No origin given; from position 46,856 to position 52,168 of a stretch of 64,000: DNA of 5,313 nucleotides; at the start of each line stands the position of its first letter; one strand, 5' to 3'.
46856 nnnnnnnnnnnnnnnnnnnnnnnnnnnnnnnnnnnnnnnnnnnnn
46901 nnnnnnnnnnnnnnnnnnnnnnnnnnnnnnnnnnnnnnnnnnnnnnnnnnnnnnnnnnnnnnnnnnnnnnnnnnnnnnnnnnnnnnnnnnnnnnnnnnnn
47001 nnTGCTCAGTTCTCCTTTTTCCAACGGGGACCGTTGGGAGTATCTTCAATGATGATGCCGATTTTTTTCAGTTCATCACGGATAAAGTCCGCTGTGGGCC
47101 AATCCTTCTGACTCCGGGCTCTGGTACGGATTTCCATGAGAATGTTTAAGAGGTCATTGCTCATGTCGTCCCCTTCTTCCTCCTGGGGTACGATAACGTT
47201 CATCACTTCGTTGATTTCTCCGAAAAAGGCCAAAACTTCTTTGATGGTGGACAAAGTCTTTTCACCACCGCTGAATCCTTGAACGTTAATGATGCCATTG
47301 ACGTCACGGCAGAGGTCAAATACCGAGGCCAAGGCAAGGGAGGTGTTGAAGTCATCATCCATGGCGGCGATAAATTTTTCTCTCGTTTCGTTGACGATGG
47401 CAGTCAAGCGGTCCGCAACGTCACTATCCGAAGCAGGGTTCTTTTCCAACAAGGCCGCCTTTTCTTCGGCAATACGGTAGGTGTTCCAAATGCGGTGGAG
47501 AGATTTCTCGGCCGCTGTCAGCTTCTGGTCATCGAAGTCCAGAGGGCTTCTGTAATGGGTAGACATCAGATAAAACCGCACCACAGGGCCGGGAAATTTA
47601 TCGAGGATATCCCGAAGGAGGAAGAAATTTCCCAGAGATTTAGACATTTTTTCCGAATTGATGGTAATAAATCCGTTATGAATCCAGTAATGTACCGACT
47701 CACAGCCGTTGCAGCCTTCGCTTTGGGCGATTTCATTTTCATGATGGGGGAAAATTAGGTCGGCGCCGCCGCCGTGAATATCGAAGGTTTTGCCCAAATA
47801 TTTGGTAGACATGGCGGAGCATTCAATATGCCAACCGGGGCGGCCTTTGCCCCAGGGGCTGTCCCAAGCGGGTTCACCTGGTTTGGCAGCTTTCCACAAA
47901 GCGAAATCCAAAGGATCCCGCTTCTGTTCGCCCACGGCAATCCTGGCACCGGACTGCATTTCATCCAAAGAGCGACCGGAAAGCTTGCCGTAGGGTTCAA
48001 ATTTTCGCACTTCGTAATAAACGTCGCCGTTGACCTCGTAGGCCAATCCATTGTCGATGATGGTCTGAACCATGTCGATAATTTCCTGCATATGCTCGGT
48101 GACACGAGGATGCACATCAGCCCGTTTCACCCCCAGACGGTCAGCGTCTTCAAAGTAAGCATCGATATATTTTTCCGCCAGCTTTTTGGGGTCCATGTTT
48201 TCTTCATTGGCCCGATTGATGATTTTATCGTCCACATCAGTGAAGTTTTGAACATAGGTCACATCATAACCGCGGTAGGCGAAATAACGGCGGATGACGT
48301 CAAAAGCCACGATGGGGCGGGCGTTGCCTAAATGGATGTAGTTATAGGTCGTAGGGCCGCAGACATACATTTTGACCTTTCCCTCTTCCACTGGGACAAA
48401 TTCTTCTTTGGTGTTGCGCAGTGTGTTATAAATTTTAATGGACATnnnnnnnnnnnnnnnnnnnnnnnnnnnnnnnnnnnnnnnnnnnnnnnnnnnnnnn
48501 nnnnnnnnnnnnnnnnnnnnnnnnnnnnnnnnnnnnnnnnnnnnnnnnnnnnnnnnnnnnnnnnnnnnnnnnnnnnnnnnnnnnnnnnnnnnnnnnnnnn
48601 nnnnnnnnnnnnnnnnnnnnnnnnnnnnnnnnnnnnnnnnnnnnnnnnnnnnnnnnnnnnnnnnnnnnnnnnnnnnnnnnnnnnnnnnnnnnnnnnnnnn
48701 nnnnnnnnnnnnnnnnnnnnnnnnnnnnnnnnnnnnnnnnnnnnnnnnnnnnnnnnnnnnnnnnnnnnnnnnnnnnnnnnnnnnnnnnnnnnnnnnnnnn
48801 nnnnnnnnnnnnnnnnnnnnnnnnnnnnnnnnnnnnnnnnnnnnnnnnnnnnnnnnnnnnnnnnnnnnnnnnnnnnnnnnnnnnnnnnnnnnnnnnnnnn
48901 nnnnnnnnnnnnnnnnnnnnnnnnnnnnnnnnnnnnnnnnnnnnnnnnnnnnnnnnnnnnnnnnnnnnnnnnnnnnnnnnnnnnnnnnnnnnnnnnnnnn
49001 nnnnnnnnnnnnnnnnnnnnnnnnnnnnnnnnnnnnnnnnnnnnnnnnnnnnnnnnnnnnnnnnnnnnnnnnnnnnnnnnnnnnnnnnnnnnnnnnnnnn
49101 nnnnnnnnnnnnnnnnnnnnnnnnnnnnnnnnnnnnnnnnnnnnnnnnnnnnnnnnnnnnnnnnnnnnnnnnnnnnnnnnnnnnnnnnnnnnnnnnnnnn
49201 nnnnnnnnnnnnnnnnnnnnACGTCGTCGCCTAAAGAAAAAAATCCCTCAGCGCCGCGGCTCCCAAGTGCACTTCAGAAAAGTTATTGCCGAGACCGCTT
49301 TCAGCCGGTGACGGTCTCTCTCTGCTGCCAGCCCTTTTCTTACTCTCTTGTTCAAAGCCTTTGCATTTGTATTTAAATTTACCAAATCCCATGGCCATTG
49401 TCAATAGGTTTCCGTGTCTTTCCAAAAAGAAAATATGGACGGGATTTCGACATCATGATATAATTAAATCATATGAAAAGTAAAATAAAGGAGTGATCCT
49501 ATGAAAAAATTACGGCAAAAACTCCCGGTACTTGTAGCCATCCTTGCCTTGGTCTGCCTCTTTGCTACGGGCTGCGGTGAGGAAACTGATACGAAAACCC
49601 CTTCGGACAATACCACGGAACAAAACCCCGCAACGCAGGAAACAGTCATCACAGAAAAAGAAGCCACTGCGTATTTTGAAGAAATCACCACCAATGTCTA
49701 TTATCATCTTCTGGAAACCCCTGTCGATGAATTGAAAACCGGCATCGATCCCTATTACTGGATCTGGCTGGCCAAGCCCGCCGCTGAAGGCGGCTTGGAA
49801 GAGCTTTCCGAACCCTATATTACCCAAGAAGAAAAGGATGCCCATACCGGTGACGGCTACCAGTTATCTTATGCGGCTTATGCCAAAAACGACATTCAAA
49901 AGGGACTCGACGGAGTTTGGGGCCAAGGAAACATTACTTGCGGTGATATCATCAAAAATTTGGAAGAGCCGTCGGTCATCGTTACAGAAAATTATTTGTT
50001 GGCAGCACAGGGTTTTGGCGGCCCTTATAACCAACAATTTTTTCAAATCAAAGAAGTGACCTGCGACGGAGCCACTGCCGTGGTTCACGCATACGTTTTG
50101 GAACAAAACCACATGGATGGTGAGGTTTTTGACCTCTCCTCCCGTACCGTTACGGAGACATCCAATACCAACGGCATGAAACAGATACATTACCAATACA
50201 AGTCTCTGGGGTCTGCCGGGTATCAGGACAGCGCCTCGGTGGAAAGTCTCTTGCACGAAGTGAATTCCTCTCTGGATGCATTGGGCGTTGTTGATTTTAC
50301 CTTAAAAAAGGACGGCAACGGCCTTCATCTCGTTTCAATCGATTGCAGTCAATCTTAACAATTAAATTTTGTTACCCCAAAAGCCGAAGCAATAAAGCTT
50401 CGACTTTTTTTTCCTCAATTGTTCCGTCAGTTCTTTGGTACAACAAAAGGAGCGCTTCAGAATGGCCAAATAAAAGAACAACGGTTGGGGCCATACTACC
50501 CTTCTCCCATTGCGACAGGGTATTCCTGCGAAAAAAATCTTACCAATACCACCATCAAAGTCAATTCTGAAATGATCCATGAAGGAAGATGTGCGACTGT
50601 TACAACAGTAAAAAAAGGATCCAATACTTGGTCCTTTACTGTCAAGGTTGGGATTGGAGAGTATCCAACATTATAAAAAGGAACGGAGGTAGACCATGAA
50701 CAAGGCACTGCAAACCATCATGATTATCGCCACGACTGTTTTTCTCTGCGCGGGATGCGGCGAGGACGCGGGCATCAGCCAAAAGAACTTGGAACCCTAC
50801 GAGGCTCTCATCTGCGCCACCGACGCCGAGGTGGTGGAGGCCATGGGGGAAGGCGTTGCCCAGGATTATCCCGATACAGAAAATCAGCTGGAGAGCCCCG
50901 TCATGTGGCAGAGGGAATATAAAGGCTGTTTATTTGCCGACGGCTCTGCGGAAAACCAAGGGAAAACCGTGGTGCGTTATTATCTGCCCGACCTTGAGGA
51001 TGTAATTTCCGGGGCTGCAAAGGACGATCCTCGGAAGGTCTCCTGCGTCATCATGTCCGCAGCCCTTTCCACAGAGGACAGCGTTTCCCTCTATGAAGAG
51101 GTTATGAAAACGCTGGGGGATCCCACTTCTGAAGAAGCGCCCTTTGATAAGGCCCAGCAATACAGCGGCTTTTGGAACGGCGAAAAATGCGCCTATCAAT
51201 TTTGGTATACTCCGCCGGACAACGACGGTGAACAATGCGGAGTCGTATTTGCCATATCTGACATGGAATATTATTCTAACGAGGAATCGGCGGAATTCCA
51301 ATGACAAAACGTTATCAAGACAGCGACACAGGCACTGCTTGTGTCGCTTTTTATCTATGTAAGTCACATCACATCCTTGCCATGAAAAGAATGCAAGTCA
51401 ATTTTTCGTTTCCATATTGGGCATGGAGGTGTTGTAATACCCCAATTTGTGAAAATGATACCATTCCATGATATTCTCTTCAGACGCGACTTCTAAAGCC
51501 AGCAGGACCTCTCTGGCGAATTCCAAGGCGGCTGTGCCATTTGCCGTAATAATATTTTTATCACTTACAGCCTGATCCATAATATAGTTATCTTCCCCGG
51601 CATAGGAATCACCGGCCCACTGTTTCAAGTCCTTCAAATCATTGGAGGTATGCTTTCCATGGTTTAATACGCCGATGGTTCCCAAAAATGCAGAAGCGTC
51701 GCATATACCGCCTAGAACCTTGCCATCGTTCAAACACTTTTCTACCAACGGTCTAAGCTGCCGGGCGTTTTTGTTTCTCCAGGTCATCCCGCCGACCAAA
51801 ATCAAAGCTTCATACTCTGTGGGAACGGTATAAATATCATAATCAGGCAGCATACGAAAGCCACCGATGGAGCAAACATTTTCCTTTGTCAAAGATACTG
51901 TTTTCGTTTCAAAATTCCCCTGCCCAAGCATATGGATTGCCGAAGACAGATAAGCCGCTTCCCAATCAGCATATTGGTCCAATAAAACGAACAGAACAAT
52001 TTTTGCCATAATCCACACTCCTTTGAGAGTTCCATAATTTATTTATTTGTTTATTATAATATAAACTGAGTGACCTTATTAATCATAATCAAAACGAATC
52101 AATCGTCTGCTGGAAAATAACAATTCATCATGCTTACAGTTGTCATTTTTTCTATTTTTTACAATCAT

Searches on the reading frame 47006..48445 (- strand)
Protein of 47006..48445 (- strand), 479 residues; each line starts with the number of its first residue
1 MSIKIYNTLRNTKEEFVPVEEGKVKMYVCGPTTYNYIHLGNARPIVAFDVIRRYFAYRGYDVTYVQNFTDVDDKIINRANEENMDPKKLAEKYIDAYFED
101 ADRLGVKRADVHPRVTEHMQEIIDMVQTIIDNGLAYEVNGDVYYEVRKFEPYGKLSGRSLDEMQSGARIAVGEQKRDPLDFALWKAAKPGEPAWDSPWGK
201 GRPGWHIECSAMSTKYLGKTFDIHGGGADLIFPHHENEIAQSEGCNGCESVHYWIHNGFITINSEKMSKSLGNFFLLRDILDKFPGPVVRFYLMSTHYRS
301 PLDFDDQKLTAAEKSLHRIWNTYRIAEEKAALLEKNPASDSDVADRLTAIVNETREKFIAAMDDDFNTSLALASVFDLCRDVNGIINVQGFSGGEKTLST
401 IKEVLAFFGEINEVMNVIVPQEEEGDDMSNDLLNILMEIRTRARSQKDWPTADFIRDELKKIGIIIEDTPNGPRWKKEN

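Call 8: search_protein_families(library=pfam, proteins=[window:47006-48445:-])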
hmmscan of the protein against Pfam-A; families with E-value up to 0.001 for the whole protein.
window:47006-48445:- (479 aa): 6 families
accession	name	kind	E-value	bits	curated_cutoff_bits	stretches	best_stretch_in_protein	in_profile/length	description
PF01406.26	tRNA-synt_1e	-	6.7e-138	459.6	27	1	16-313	2-300/301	tRNA synthetases class I (C) catalytic domain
PF09334.17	tRNA-synt_1g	-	1.5e-16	60.6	20.1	2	35-148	12-126/391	tRNA synthetases class I (M)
PF09190.17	DALR_2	-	5.9e-12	46.4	22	1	357-414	1-52/57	DALR domain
PF01921.24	tRNA-synt_1f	-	2.5e-08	33.7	27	0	259-328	274-343/360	tRNA synthetases class I (K)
PF00133.28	tRNA-synt_1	-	6.8e-06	25.5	22.7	0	222-302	330-411/414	tRNA synthetases class I (I, L, M and V)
PF23493.1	CysS_C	-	7.6e-06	26.4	23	1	434-472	9-47/51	Cysteinyl-tRNA ligase anticodon binding domain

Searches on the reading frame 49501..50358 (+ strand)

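Call 8: search_protein_families(library=pfam, proteins=[window:49501-50358:+])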
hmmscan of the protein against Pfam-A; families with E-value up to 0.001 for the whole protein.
window:49501-50358:+ (285 aa): 0 families

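Call 50: search_protein_families(library=pfam, proteins=[window:49501-50358:+], max_evalue=0.01)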
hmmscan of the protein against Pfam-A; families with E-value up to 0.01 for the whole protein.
window:49501-50358:+ (285 aa): 1 family
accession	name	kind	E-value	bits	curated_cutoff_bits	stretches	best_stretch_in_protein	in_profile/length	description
PF20130.4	DUF6520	-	0.0021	18.8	25.4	0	1-40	1-40/83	Family of unknown function (DUF6520)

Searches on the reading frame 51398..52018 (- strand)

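Call 16: search_protein_families(library=pfam, proteins=[window:51398-52018:-])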
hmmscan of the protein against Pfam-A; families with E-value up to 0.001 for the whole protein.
window:51398-52018:- (206 aa): 1 family
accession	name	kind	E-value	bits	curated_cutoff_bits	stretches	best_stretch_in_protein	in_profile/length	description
PF01965.30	DJ-1_PfpI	-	5.3e-26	91.8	26.6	1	8-172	3-163/165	DJ-1/PfpI family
